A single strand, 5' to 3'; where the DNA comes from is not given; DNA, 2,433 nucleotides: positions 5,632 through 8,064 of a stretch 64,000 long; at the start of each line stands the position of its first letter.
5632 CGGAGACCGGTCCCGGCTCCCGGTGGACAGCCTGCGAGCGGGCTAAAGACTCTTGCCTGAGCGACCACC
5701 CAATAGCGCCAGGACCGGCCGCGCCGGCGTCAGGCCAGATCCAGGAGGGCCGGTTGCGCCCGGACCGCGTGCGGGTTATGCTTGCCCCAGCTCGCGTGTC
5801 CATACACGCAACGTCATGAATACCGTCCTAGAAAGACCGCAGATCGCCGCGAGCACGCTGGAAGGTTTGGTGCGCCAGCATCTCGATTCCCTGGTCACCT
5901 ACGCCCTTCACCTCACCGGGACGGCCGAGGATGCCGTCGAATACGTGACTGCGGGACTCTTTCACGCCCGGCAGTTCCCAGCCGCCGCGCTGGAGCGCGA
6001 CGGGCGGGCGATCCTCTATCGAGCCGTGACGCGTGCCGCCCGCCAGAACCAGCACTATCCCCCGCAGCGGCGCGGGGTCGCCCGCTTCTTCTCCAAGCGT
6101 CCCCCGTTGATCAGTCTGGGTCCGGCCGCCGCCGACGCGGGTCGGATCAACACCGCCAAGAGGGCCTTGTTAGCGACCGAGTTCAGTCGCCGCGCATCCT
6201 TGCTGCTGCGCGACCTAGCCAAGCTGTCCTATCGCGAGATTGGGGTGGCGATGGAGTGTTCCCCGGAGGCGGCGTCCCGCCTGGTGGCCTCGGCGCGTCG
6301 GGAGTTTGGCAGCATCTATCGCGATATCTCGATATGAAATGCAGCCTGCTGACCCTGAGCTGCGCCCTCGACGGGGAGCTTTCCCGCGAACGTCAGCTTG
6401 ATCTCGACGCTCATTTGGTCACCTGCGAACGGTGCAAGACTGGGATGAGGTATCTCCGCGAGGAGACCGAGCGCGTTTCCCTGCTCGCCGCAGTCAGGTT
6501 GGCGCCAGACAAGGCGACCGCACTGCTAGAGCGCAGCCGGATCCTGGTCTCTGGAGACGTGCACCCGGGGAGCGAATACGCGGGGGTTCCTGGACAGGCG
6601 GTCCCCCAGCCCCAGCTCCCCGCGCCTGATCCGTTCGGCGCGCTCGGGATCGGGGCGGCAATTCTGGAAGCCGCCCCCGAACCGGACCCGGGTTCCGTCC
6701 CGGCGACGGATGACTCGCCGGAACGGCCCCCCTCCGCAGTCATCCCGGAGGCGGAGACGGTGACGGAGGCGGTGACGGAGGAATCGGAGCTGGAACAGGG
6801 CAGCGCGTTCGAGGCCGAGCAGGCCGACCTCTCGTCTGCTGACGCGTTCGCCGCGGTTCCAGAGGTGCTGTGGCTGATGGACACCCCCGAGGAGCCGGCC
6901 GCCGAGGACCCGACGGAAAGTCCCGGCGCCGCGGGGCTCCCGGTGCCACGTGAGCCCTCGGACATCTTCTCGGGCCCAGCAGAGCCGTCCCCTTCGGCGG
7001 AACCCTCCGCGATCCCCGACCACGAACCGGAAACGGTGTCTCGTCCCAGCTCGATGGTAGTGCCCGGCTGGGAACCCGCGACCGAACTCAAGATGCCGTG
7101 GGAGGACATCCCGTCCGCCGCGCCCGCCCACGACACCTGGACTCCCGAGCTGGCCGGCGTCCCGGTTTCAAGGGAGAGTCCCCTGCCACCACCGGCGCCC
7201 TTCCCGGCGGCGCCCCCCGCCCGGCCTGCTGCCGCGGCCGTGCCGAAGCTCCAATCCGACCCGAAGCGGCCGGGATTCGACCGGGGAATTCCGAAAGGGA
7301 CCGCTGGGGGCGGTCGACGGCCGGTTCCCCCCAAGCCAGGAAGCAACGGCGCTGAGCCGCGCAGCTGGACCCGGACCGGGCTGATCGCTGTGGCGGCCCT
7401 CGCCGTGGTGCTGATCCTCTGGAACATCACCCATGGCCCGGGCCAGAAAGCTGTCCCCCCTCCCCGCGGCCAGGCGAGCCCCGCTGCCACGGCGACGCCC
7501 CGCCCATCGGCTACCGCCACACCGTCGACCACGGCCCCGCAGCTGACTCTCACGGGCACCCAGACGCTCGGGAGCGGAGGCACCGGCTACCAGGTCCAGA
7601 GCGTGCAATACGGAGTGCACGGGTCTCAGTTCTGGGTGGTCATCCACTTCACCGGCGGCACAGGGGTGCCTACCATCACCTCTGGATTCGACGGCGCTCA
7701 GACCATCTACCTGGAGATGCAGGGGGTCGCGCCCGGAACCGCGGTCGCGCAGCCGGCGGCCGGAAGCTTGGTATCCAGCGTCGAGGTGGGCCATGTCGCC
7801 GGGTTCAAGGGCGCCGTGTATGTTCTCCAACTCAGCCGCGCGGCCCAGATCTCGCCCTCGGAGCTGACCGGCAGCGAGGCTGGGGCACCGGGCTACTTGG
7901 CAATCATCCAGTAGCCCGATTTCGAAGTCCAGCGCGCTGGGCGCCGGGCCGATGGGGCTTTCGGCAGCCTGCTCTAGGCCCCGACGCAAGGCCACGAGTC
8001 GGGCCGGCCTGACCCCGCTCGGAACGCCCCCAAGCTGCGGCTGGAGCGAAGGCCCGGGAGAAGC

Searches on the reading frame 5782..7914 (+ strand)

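Call 66: search_protein_families(library=pfam, proteins=[window:5782-7914:+])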
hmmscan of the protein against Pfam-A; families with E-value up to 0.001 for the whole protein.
window:5782-7914:+ (710 aa): 1 family
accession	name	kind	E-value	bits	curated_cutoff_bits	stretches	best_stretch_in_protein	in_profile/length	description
PF13490.11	zf-HC2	-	4.8e-05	23.8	22.2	1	192-218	8-34/35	Putative zinc-finger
